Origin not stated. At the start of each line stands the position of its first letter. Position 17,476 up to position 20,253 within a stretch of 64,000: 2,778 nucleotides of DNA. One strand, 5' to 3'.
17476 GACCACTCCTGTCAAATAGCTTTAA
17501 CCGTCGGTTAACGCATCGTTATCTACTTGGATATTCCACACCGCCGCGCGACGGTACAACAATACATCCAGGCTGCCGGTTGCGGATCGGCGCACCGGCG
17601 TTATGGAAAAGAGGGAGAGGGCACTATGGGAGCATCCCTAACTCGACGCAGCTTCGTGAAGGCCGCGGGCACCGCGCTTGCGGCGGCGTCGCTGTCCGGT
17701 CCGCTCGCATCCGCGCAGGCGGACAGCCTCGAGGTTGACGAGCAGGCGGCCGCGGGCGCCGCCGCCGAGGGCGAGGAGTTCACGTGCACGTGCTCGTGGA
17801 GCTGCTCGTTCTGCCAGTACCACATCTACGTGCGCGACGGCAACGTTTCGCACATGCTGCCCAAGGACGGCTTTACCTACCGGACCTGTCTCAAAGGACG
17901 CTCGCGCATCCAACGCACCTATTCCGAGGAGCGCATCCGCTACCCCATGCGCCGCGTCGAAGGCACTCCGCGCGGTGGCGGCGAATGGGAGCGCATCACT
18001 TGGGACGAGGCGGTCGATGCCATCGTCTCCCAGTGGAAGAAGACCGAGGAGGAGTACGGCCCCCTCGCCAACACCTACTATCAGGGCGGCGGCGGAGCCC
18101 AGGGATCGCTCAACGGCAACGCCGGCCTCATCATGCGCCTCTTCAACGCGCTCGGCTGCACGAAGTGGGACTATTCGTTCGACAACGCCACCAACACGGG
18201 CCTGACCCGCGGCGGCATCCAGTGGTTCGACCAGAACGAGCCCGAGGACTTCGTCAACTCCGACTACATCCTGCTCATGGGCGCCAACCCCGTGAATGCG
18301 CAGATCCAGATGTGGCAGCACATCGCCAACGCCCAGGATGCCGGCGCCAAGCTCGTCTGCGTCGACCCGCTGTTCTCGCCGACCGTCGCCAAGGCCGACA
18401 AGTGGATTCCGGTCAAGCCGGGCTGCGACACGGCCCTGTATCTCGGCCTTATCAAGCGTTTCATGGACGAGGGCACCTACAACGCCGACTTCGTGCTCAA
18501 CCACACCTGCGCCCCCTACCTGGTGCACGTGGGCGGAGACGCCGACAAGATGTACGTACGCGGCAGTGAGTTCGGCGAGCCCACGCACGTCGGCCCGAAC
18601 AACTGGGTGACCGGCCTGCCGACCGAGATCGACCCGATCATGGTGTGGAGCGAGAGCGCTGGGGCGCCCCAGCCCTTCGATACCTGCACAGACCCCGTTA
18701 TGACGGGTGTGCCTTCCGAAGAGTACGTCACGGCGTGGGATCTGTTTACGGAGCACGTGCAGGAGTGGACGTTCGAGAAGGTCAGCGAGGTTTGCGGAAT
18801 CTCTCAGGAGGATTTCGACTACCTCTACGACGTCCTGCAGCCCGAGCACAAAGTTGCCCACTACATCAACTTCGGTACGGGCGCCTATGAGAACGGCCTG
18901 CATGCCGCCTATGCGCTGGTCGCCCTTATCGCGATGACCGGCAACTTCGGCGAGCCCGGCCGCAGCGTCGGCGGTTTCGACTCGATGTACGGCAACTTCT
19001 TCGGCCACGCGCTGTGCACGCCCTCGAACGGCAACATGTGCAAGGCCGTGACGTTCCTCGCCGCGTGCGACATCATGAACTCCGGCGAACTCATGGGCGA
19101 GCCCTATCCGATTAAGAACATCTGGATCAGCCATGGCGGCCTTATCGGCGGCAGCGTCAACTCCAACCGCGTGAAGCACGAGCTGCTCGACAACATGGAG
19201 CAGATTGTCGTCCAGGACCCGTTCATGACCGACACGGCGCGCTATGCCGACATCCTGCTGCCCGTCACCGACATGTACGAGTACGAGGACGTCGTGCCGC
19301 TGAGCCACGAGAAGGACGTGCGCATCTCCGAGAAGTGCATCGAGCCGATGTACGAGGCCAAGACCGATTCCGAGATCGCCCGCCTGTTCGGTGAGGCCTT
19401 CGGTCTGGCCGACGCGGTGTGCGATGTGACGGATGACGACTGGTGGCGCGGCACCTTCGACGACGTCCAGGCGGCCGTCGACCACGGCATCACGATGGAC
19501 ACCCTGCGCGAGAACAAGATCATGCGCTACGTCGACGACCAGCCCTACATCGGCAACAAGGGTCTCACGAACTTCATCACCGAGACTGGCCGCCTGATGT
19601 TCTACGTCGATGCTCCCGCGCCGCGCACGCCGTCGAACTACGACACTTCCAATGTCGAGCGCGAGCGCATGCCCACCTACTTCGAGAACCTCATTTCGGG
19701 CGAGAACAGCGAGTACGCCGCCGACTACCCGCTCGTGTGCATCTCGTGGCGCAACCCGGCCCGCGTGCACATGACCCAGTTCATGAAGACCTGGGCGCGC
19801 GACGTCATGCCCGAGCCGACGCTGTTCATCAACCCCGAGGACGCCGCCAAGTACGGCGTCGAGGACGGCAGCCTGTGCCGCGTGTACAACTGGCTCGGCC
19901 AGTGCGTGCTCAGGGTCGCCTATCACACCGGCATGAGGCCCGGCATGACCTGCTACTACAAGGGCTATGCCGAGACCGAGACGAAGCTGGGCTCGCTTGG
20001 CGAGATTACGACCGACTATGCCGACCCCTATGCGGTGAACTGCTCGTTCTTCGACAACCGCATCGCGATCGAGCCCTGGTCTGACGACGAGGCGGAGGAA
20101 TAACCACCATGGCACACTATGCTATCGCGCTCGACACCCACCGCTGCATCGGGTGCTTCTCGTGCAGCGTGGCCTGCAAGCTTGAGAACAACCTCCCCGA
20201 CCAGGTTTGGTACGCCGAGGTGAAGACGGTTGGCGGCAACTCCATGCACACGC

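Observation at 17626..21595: Orphan periplasmic bis-MGD enzyme with unusual Cys-cluster spacing and no membrane-anchor subunit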

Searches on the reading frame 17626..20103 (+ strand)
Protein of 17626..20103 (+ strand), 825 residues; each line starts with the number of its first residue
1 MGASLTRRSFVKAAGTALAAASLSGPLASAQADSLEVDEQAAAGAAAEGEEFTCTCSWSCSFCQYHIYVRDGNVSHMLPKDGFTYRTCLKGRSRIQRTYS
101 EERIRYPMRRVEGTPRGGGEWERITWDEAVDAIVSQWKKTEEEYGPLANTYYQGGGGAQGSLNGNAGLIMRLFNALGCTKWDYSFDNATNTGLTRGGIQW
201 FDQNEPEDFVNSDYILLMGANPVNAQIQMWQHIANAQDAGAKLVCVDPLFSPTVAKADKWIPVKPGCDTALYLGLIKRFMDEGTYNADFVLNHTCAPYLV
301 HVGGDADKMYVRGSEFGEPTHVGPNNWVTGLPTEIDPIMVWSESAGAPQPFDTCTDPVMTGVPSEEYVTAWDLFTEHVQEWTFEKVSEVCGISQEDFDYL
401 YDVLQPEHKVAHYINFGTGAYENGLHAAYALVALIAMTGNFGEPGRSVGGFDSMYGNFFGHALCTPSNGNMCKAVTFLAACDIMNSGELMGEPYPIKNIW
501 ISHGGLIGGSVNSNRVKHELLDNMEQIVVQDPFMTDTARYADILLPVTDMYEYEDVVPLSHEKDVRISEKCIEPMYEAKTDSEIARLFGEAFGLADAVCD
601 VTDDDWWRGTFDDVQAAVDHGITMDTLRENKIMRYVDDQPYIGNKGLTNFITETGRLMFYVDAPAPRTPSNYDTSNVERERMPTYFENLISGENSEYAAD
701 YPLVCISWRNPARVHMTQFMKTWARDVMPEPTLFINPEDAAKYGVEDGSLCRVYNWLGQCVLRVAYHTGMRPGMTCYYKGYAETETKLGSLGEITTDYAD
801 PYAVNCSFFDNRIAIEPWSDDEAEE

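Call 3: search_protein_families(library=pfam, proteins=[window:17626-20103:+], max_evalue=0.01)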
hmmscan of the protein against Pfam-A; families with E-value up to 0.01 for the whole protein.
window:17626-20103:+ (825 aa): 2 families
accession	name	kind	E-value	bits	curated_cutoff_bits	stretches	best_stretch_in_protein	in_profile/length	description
PF00384.28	Molybdopterin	-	3.5e-37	128.7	24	1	103-588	1-350/353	Molybdopterin oxidoreductase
PF01568.27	Molydop_binding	-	2.4e-15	57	26.8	1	703-808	1-106/110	Molydopterin dinucleotide binding domain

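Call 5: search_solved_structures(query=window:17626-20103:+, max_evalue=0.001, show_alignments=3)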
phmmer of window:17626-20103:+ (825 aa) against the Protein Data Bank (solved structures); distinct sequences matched with E-value up to 0.001: 64 (the best 60 are shown).
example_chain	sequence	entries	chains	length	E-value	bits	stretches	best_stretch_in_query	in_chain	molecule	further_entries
2vpw_A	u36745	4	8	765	3.6e-37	131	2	7-295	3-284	THIOSULFATE REDUCTASE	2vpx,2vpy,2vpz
5e7o_A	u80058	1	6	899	3.2e-33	117.9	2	81-301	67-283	DMSO reductase family type II enzyme, molybdopterin subunit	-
4ydd_A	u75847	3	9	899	3.3e-33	117.9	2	81-301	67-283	DMSO reductase family type II enzyme, molybdopterin subunit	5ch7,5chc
9vap_A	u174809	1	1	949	6.5e-33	116.9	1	4-292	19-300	Formate dehydrogenase molybdopterin-binding subunit FdhA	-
1eu1_A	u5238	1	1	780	1e-31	112.9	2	514-780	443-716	DIMETHYL SULFOXIDE REDUCTASE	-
2e7z_A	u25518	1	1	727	1.6e-31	112.3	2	88-293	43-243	Acetylene hydratase Ahy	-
7qv7_S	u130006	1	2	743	1.3e-30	109.2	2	50-295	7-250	Hydrogen dependent carbon dioxide reductase subunit FdhF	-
7l5i_A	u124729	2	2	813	6e-30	107.1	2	97-295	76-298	Trimethylamine-N-oxide reductase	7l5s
2ivf_A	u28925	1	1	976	3.8e-29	104.4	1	56-451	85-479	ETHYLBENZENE DEHYDROGENASE ALPHA-SUBUNIT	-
1dms_A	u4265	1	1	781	5.9e-29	103.8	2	95-307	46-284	DMSO REDUCTASE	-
1e18_A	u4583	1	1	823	2e-28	102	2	95-309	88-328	DMSO REDUCTASE.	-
4dmr_A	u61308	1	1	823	2.1e-28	102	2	95-309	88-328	DMSO REDUCTASE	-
1dmr_A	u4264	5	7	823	3.2e-28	101.4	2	95-309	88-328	DMSO REDUCTASE | Dimethyl sulfoxide/trimethylamine N-oxide reductase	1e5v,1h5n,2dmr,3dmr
1e60_A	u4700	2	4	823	3.4e-28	101.3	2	95-309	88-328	Dimethyl sulfoxide/trimethylamine N-oxide reductase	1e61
1aa6_A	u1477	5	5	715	5e-28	100.7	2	54-294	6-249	FORMATE DEHYDROGENASE H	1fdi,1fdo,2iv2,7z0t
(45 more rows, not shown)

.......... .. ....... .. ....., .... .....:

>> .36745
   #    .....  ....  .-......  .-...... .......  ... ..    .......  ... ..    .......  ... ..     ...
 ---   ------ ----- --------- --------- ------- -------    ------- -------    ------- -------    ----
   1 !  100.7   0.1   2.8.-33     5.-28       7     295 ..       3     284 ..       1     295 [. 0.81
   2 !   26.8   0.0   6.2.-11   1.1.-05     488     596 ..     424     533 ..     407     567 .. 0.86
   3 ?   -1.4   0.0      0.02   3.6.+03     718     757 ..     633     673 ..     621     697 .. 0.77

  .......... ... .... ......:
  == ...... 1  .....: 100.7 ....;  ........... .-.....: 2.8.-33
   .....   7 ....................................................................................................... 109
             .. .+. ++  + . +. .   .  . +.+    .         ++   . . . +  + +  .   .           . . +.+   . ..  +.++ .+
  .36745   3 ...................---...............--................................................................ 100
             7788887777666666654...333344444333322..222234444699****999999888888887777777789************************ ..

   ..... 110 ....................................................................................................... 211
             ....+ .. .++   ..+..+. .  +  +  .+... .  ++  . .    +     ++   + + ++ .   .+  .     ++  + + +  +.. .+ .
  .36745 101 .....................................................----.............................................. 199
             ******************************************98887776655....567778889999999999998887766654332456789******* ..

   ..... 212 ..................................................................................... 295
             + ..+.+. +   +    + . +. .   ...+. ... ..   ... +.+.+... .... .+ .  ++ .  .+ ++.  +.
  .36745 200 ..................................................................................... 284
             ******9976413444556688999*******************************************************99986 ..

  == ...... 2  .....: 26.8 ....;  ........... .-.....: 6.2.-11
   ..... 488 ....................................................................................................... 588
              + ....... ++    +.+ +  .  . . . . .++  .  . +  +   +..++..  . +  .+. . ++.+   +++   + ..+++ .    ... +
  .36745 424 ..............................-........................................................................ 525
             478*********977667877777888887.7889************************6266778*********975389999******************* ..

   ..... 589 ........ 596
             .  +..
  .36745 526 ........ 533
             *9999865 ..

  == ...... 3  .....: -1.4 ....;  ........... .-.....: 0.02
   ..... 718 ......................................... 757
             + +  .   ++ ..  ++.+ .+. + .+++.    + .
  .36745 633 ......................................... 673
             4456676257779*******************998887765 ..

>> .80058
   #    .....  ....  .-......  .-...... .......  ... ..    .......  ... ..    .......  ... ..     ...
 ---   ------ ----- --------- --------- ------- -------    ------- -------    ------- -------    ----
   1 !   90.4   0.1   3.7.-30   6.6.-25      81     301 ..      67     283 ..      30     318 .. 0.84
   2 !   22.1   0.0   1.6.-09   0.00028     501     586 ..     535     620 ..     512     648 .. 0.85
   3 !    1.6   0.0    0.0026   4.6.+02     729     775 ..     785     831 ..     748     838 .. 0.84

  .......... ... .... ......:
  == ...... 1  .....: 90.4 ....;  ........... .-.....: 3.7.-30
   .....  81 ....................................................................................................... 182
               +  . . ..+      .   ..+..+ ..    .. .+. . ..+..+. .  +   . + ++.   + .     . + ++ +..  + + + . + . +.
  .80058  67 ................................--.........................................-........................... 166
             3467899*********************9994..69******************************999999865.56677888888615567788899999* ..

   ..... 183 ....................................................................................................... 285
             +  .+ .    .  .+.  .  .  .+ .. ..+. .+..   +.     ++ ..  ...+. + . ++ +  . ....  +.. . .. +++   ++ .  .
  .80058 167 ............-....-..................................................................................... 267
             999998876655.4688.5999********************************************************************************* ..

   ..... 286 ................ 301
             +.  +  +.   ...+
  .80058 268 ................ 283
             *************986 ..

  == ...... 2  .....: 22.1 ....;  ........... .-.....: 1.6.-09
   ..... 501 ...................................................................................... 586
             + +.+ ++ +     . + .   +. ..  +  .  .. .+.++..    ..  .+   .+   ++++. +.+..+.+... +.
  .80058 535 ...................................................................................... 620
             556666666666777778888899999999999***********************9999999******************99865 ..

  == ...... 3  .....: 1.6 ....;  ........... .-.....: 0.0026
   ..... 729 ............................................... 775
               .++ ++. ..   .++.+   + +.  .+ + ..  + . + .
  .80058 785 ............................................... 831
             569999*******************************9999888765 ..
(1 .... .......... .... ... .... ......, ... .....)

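Call 6: search_protein_families(library=ncbifam, proteins=[window:17626-20103:+], max_evalue=0.01)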
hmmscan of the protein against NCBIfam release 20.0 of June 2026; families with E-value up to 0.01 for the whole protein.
window:17626-20103:+ (825 aa): 26 families (the best 25 are shown)
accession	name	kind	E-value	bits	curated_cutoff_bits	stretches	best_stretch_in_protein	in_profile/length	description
TIGR02166.1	dmsA_ynfE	subfamily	5.1e-76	256.3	777.7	2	5-290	1-295/794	DMSO/selenate family reductase complex A subunit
TIGR03479.1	DMSO_red_II_alp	subfamily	2.2e-65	221.2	984.75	3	60-448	67-465/913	molybdopterin-dependent oxidoreductase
TIGR01591.1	Fdh-alpha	equivalog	1.2e-57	195.5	666.25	4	55-293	2-237/672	formate dehydrogenase subunit alpha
NF011566.1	PRK14990.1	exception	4.4e-50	170.5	1600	2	3-297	12-321/814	dimethylsulfoxide reductase subunit A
TIGR00509.1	bisC_fam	subfamily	2.6e-48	164.8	1017.55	2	495-780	412-706/772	molybdopterin guanine dinucleotide-containing S/N-oxide reductase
NF012032.0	PRK15488.1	equivalog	8.3e-46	156.3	694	2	4-294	2-281/759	thiosulfate reductase PhsA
NF041885.1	selenate_YnfE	exception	3.4e-45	154.1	1675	2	5-298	3-309/805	selenate/tellurate reductase subunit YnfE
NF041884.1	selenate_YnfF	exception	2.1e-39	135.1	1650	2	6-295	2-299/798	selenate/tellurate reductase subunit YnfF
NF047855.1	AssmNtatRedNasC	equivalog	3.4e-33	114.9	1100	2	79-294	51-263/708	assimilatory nitrate reductase catalytic subunit NasC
TIGR01553.1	formate-DH-alph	equivalog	1.4e-32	112.4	814.2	1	5-303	2-313/1009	formate dehydrogenase-N subunit alpha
NF011682.0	PRK15102.1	equivalog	5.3e-32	110.8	909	2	512-780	487-762/829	trimethylamine-N-oxide reductase TorA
TIGR02164.1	torA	equivalog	2.3e-31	108.7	1465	2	512-801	483-778/824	trimethylamine-N-oxide reductase TorA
NF042978.1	EthbenzDh_ebdA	equivalog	9.1e-29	99.8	2000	1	57-302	86-337/977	ethylbenzene dehydrogenase subunit alpha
NF041513.1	formate_DH_Act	exception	1.2e-26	92.9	1400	1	50-301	41-302/1067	formate dehydrogenase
NF010055.0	PRK13532.1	equivalog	2.1e-23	82.5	904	1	4-447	2-405/830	nitrate reductase catalytic subunit NapA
NF041714.1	arsenate_red_ArrA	equivalog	2.5e-23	82.1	1600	1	5-293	3-295/848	arsenate respiratory reductase molybdopterin-containing subunit ArrA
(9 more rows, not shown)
